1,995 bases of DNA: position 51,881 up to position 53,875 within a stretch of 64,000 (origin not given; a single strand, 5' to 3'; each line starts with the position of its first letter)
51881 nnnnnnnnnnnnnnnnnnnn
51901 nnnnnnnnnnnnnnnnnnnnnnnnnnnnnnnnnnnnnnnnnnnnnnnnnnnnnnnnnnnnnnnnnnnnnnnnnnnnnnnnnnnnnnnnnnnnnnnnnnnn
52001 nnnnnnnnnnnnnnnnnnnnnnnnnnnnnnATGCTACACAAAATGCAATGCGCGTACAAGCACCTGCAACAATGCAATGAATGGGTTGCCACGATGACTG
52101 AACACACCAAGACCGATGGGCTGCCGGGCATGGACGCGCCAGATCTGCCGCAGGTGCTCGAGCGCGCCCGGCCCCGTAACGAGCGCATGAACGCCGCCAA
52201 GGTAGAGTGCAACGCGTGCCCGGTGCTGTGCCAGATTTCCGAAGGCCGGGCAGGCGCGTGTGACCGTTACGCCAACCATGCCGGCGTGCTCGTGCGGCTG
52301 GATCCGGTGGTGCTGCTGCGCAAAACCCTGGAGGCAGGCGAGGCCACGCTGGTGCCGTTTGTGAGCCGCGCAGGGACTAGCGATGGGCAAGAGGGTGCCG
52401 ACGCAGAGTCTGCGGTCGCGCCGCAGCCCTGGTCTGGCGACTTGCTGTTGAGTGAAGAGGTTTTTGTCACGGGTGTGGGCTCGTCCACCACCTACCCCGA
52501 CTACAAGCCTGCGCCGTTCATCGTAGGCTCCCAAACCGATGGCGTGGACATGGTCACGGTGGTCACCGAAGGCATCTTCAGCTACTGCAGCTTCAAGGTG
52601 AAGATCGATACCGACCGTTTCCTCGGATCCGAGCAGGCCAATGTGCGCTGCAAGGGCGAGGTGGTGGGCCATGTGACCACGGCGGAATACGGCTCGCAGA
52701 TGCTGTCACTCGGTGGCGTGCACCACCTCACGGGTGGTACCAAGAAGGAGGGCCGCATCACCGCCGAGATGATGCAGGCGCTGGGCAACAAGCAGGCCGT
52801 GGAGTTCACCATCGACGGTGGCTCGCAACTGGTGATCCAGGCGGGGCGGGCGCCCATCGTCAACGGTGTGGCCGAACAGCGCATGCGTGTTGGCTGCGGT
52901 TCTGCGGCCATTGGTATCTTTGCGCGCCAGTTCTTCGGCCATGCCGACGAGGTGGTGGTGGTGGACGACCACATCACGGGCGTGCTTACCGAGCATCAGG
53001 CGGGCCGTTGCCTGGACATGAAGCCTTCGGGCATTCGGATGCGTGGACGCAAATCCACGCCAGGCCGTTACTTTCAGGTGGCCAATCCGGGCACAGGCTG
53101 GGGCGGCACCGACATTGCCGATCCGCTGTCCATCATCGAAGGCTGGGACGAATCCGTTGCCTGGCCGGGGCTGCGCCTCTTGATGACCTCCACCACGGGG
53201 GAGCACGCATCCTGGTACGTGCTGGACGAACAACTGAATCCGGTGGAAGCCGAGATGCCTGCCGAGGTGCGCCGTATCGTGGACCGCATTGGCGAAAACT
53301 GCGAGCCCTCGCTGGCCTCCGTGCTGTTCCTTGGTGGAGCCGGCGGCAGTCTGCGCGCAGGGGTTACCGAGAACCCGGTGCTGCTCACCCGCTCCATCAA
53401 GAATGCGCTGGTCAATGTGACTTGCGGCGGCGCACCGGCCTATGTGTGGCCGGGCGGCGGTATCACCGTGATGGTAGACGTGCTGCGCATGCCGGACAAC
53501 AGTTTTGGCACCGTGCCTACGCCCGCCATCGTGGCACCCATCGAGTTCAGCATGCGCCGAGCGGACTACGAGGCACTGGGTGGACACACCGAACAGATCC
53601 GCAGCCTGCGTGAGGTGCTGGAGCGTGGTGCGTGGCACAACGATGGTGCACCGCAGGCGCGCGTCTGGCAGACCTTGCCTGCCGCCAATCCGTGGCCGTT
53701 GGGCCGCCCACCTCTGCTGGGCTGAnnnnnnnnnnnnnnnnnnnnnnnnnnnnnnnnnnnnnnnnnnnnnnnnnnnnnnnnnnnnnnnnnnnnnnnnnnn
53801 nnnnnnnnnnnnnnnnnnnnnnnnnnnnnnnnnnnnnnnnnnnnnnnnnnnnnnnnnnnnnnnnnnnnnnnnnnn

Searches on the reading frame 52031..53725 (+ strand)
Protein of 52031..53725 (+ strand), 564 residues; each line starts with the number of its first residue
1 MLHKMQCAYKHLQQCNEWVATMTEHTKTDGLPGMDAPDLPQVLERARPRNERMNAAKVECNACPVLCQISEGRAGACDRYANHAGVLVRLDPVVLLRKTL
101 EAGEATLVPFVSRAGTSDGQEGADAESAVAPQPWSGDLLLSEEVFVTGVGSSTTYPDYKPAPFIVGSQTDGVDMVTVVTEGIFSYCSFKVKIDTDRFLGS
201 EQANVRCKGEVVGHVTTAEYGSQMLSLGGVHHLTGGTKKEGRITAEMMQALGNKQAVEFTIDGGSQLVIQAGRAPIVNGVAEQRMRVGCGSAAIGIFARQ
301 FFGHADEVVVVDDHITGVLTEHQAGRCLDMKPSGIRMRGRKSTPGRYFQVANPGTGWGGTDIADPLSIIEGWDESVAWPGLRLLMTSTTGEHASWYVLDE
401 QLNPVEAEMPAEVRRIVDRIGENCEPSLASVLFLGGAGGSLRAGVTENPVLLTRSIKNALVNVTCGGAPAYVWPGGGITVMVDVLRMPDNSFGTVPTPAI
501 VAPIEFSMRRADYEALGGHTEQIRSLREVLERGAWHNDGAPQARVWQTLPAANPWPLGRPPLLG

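Call 4: search_protein_families(library=pfam, proteins=[window:52031-53725:+])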
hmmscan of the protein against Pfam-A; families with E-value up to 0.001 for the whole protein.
window:52031-53725:+ (564 aa): 0 families

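Call 5: search_protein_families(library=ncbifam, proteins=[window:52031-53725:+])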
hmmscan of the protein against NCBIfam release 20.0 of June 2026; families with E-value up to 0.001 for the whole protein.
window:52031-53725:+ (564 aa): 0 families

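Call 11: find_homologous_proteins(query=window:52031-53725:+)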
Query window:52031-53725:+ (564 aa): 8000 proteins with E <= 0.001 among 8000 candidates; the best 120 are listed.
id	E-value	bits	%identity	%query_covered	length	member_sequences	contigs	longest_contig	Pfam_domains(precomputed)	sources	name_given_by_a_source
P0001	0.0e+0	1229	96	99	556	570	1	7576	-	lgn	-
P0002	0.0e+0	1222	95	99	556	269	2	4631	-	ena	-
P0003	0.0e+0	1160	93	96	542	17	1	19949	-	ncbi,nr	ncbi:MAG: 6-hydroxynicotinate reductase [Acidovorax sp.]|nr:6-hydroxynicotinate reductase [Acidovora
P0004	0.0e+0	1133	90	96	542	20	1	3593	-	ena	-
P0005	0.0e+0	1133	91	97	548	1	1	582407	-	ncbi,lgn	-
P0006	0.0e+0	1131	91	97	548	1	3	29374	-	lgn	-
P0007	0.0e+0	1130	91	96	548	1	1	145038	-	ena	-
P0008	0.0e+0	1129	90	97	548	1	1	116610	-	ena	-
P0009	0.0e+0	1128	90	97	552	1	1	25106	-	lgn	-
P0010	0.0e+0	1127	90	97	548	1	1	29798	-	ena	-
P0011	0.0e+0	1125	89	96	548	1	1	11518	-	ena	-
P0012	0.0e+0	1125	91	96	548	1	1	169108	-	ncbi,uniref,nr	ncbi:hypothetical protein [Acidovorax sp. Leaf78]|uniref:hypothetical protein n=1 Tax=Acidovorax sp.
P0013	0.0e+0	1123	90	97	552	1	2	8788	-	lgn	-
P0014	0.0e+0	1123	90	96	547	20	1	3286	-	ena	-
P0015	0.0e+0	1120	90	96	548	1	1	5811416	-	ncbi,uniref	ncbi:6-hydroxynicotinate reductase [Acidovorax sp. LjRoot194]|uniref:6-hydroxynicotinate reductase n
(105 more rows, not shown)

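Call 13: find_related_loci(query=window:52094-53725:+, collection=genome_contigs, flank=10000)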
Query window:52094-53725:+ (543 aa) in genome_contigs; peptide patterns used: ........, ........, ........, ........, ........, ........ (x = any residue, [..] = any of these).
600 stretches matched a pattern (row limit reached: there are more); 551 encode a relative of the query (tblastn E <= 1e-3); the best 80 are kept; 80 distinct loci.
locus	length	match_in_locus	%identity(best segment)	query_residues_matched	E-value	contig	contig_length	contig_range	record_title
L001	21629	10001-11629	96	1-543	0e+0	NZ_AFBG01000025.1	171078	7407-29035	Acidovorax radicis N35 contig00025, whole genome shotgun sequence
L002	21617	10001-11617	96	1-543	0e+0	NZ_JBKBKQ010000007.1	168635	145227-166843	MAG: Acidovorax sp. isolate 21H_023.bin.36 NODE_146_length_168635_cov_12.656272, whole genome shotgun sequence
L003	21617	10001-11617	96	1-543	0e+0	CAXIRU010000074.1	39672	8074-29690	MAG: Acidovorax facilis isolate cycles.exp.s106 genome assembly, contig: k99_6882, whole genome shotgun sequence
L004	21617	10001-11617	96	1-543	0e+0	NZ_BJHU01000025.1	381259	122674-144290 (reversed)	Acidovorax sp. NB1 sequence25, whole genome shotgun sequence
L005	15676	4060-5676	94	1-543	0e+0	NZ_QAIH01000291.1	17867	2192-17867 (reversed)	Acidovorax sp. HMWF029 NODE_338_length_17769_cov_17.020880, whole genome shotgun sequence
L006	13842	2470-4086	94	1-543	0e+0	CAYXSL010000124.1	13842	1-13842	MAG TPA_asm: uncultured Verminephrobacter sp. isolate SRP150892_co1_17 genome assembly, contig: NODE_4352_length_13842_c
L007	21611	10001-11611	94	1-543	0e+0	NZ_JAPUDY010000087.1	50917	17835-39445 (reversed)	MAG: Acidovorax sp. isolate labscale reactor_MAG11 NODE_515_length_50917_cov_114.451536, whole genome shotgun sequence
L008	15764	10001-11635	91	1-543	0e+0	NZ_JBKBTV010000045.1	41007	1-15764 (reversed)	MAG: Acidovorax sp. isolate 21H_023.bin.35 NODE_45_length_41007_cov_6.396531, whole genome shotgun sequence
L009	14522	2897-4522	91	1-543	0e+0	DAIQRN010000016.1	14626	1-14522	MAG TPA_asm: Acidovorax sp. isolate CTOTU45678 NODE_664_length_14626_cov_7.047286, whole genome shotgun sequence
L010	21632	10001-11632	91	1-543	0e+0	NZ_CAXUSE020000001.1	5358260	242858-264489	Acidovorax sp. LjRoot129 LJR129c1, whole genome shotgun sequence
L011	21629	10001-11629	97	1-543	0e+0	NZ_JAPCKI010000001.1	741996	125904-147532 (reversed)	Acidovorax benzenivorans strain D2M1 NODE_1_length_741996_cov_117.008675, whole genome shotgun sequence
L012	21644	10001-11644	91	1-543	0e+0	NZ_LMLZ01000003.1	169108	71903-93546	Acidovorax sp. Leaf78 contig_11, whole genome shotgun sequence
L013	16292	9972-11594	92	1-543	0e+0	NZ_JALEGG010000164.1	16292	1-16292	MAG: Acidovorax sp. isolate CC_bin31 k97_124726, whole genome shotgun sequence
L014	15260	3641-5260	90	1-543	0e+0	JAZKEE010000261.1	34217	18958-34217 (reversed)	MAG: Pseudomonadota bacterium isolate DC_HB_02_SPN181219-bin017 DCHB02SPN_B017_0_000000000261, whole genome shotgun sequ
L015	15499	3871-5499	89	1-543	0e+0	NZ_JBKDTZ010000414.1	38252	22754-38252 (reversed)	MAG: Acidovorax sp. isolate samp_4354_semibin_115 samp_4354_1265080, whole genome shotgun sequence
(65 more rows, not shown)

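Call 38: search_dna_similar(query=window:52094-53725:+, collection=plasmids, mode=protein, max_rows=25, rows=spread)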
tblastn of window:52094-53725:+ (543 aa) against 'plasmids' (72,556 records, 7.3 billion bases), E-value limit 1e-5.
Records with a match: 26; places in all: 26; records where one place covers at least 80% of the query: 26.
Best place of each record, by identity: 60-80% 16; <60% 10.
By first word of the organism name: Sulfitobacter 12; Rhizobium 4; Pseudosulfitobacter 2; Comamonadaceae 1; Methylobacterium 1; Neorhizobium 1; Sagittula 1; Allorhizobium 1; Pleomorphomonas 1; Paracoccaceae 1; and 1 more.
By predicted mobility (MOB-suite, as given by PLSDB): non-mobilizable 23; mobilizable 2; conjugative 1.
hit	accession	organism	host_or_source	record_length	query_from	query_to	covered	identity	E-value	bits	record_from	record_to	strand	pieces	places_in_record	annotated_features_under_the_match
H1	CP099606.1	Comamonadaceae bacterium OTU4NAUVB1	Arabidopsis thaliana,pure culture,leaf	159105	1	543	100%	79.8%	0e+0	821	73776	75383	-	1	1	6-hydroxynicotinate reductase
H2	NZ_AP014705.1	Methylobacterium aquaticum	-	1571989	28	510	89%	65.5%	0e+0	610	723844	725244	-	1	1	none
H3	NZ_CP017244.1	Rhizobium etli 8C-3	Phaseolus vulgaris,cell culture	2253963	36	534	92%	62.2%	0e+0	588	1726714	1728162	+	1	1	record has no annotation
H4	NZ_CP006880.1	Rhizobium gallicum bv. gallicum R602sp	Phaseolus vulgaris,whole ...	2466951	36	534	92%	61.8%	0e+0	586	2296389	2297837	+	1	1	record has no annotation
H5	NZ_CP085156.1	Pseudosulfitobacter sp. DSM 107133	cell culture,Seawater from the North ...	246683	11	537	97%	58.4%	0e+0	573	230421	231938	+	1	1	6-hydroxynicotinate reductase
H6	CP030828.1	Neorhizobium sp. NCHU2750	Rosa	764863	14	517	93%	61.0%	0e+0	597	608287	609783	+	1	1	hnr: 6-hydroxynicotinate reductase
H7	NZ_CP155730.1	Sagittula stellata E-37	Pure Culture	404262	11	537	97%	58.1%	4e-178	564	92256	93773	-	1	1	6-hydroxynicotinate reductase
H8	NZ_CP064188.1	Rhizobium sp. 007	Onobrychis viciifolia,cell culture,root ...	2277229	36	538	93%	60.9%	0e+0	585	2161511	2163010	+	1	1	none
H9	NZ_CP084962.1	Sulfitobacter pontiacus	cell culture,Seawater from the North ...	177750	16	509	91%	61.9%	0e+0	590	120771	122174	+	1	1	6-hydroxynicotinate reductase | molybdopterin cofactor-binding domain-containing protein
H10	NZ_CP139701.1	Sulfitobacter pontiacus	Bacterial Culture,hydrothermal vent ...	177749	16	509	91%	61.9%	0e+0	590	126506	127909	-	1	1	6-hydroxynicotinate reductase | molybdopterin cofactor-binding domain-containing protein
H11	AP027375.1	Sulfitobacter pontiacus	-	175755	16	509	91%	61.9%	1e-161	596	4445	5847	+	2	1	hypothetical protein (x3)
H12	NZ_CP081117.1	Sulfitobacter pontiacus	-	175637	16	509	91%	61.7%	0e+0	588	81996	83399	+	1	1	6-hydroxynicotinate reductase | molybdopterin cofactor-binding domain-containing protein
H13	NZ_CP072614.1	Sulfitobacter sp. CB2047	-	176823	16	509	91%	61.7%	0e+0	588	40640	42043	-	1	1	hypothetical protein | molybdopterin cofactor-binding domain-containing protein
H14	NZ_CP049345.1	Sulfitobacter pontiacus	-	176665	16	509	91%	61.7%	0e+0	588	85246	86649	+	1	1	6-hydroxynicotinate reductase | molybdopterin cofactor-binding domain-containing protein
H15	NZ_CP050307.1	Rhizobium lusitanum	Oxytropis pumilio,cell culture,root ...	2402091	3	510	94%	59.7%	0e+0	592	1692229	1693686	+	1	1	none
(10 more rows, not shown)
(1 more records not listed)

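Call 39: get_annotated_region(hit=H6, flank=12000)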
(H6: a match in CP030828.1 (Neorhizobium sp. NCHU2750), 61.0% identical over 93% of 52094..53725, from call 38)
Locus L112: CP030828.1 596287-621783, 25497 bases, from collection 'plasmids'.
description: Neorhizobium sp. NCHU2750 plasmid pNCHU2750a, complete sequence
organism: Neorhizobium sp. NCHU2750 (NCBI taxid 1825976)
taxonomy: Bacteria; Pseudomonadota; Alphaproteobacteria; Hyphomicrobiales; Rhizobiaceae; Neorhizobium; Neorhizobium sp. NCHU2750
host: -; source: Rosa; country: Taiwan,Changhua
typing (MOB-suite, as given by PLSDB): non-mobilizable
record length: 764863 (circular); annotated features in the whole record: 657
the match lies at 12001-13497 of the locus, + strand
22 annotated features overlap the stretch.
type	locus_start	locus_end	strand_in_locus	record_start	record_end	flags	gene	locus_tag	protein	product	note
CDS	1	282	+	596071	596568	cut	nicA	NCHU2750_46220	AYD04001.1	nicotinate dehydrogenase subunit A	-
CDS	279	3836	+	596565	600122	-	nicB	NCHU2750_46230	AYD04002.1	nicotinate dehydrogenase subunit B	-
CDS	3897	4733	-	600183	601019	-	fpr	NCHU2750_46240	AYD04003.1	ferredoxin NADP reductase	-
CDS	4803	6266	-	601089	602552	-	-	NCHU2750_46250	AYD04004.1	hypothetical protein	-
CDS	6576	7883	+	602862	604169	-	livK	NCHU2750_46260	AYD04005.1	branched-chain amino acid ABC transporter substrate-binding protein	-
CDS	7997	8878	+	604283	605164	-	livH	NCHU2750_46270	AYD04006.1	branched-chain amino acid ABC transporter permease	-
CDS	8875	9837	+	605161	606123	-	livM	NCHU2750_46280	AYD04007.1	branched-chain amino acid ABC transporter permease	-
CDS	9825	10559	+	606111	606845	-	livG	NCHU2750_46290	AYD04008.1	branched-chain amino acid ABC transporter ATP-binding protein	-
CDS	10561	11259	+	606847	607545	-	livF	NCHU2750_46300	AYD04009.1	branched-chain amino acid ABC transporter ATP-binding protein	-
CDS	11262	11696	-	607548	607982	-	-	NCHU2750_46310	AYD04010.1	MarR family transcriptional regulator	-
CDS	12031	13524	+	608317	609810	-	hnr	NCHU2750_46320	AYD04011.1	6-hydroxynicotinate reductase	-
CDS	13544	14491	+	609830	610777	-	-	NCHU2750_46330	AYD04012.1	hypothetical protein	-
CDS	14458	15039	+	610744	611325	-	-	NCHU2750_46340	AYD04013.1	hypothetical protein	-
CDS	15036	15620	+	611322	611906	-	-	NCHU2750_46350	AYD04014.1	peptide synthetase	-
CDS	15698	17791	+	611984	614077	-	hyuA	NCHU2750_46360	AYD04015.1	N-methylhydantoinase A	-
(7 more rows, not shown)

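Call 40: get_annotated_region(hit=H1, flank=13000)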
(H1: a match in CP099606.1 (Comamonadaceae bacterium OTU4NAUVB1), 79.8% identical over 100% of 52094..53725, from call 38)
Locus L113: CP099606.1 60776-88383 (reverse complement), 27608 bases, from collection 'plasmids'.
description: Comamonadaceae bacterium OTU4NAUVB1 plasmid unnamed4, complete sequence
organism: Comamonadaceae bacterium OTU4NAUVB1 (NCBI taxid 2952996)
taxonomy: Bacteria; Pseudomonadota; Betaproteobacteria; Burkholderiales; Comamonadaceae; ; Comamonadaceae bacterium OTU4NAUVB1
host: -; source: Arabidopsis thaliana,pure culture,leaf; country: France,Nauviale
typing (MOB-suite, as given by PLSDB): non-mobilizable
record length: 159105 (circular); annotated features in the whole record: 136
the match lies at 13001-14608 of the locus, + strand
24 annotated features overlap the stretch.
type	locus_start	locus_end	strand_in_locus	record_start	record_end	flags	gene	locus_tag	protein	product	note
CDS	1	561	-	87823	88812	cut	-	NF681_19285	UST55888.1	tripartite tricarboxylate transporter substrate binding protein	-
CDS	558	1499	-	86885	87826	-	-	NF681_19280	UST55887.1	hydroxymethylglutaryl-CoA lyase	-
CDS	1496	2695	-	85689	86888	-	-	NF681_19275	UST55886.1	CoA transferase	-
CDS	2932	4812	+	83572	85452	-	prpR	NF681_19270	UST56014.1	propionate catabolism operon regulatory protein PrpR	-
CDS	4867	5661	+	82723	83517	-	-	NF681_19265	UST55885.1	SDR family oxidoreductase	-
CDS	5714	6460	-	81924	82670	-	-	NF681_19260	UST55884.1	hypothetical protein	-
CDS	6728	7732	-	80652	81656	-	-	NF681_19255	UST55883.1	tripartite tricarboxylate transporter substrate binding protein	-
CDS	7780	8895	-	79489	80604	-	-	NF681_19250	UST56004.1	aryl-sulfate sulfotransferase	-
CDS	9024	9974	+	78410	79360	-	-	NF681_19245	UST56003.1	LysR family transcriptional regulator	-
CDS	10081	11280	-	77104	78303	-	-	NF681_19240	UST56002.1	amidohydrolase family protein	-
CDS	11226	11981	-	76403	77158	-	-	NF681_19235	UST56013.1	TetR family transcriptional regulator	-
CDS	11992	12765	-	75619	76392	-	-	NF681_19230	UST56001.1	ferredoxin--NADP reductase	-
CDS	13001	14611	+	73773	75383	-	-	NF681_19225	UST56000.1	6-hydroxynicotinate reductase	-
CDS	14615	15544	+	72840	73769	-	-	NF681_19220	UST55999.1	UPF0280 family protein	-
CDS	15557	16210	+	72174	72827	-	-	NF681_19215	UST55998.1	amino acid synthesis family protein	-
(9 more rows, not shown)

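Call 64: predict_structure(alignment_id=A1)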
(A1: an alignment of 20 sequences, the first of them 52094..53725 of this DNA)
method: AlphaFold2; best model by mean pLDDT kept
length: 543 residues; sequences in the alignment: 20
mean_pLDDT: 36.8   pTM: 0.38
mean pLDDT of the five models: 36.8, 34.8, 34.3, 32.8, 31.8
residues with pLDDT >= 90: 2; 70-90: 32; 50-70: 45; < 50: 464
segments of 3 or more residues with pLDDT < 50: 1-182, 184-186, 188-236, 240-244, 246-278, 291-310, 317-342, 400-543
pLDDT, mean of each block of 10 residues (from residue 1): 22 26 26 31 31 33 35 28 32 28 26 29 26 26 31 32 27 39 46 34 29 23 34 42 45 41 31 44 58 31 36 50 24 26 58 79 62 81 88 64 36 33 29 32 24 26 25 23 34 38 43 31 34 29 22
secondary structure, 60 per line:
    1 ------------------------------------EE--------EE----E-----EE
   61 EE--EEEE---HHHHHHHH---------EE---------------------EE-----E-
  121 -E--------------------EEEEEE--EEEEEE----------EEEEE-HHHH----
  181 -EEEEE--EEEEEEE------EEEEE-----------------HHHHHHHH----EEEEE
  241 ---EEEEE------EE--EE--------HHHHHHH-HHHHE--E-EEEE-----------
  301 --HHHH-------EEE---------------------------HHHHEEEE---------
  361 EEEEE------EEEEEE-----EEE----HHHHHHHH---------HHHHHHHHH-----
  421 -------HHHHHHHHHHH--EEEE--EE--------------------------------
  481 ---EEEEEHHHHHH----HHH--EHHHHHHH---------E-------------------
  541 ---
elements in order: E59-62 E65-68 H72-79 E143-148 E151-156 E167-171 H173-176 E182-186 E189-195 E202-206 H224-231 E236-240 E244-248 H269-275 H277-280 E286-289 H303-306 E314-316 H344-347 E348-351 E361-365 E372-377 E383-385 H390-397 H407-415 H428-438 E441-444 E484-488 H489-494 H505-511

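Call 77: search_solved_structures(query=window:52094-53725:+, max_evalue=1)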
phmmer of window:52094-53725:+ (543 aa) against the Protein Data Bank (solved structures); distinct sequences matched with E-value up to 1: 0.

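Call 82: get_annotated_region(hit=H9, flank=11000)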
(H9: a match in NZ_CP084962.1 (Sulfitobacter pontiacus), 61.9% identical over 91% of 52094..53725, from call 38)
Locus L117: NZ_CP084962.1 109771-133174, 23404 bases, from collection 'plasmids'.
description: Sulfitobacter pontiacus strain DSM 110277 plasmid pDSM110277_c, complete sequence
organism: Sulfitobacter pontiacus (NCBI taxid 60137)
taxonomy: Bacteria; Pseudomonadota; Alphaproteobacteria; Rhodobacterales; Roseobacteraceae; Sulfitobacter; Sulfitobacter pontiacus
host: -; source: cell culture,Seawater from the North Pacific Ocean incubated within a mesocosm experiment with diatom ...; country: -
typing (MOB-suite, as given by PLSDB): non-mobilizable
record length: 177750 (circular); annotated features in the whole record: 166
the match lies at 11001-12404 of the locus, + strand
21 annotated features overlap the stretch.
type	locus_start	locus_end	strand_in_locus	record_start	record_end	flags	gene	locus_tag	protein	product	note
CDS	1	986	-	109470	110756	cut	-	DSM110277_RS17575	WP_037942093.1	acyl-CoA dehydrogenase family protein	-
CDS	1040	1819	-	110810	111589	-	-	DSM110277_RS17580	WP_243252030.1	enoyl-CoA hydratase-related protein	-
CDS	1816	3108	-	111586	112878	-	-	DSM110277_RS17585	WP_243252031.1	3-hydroxyacyl-CoA dehydrogenase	GO:0006631 - fatty acid metabolic process [Evidence IEA]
CDS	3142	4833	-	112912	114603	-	-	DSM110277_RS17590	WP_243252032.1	AMP-binding protein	-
CDS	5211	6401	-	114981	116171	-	-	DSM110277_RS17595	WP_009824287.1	amidohydrolase family protein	-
CDS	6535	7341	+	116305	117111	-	-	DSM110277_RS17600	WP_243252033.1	ferredoxin--NADP reductase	-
CDS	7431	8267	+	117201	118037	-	-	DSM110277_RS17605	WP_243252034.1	xanthine dehydrogenase family protein subunit M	-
CDS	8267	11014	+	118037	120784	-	-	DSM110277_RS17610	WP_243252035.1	molybdopterin cofactor-binding domain-containing protein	-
CDS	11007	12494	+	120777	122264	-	-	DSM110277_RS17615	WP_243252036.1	6-hydroxynicotinate reductase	-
CDS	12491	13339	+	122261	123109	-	-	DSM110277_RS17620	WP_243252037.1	UPF0280 family protein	-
CDS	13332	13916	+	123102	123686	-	-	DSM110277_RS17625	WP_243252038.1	amino acid synthesis family protein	-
CDS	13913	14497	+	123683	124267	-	-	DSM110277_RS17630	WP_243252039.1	amino acid synthesis family protein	-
CDS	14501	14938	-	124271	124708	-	-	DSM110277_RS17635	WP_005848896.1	MarR family transcriptional regulator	GO:0006355 - regulation of DNA-templated transcription [Evidence IEA]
CDS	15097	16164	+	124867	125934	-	-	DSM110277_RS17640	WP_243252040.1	aromatic ring-hydroxylating dioxygenase subunit alpha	-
CDS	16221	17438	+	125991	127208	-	-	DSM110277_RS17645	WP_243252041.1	ABC transporter substrate-binding protein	-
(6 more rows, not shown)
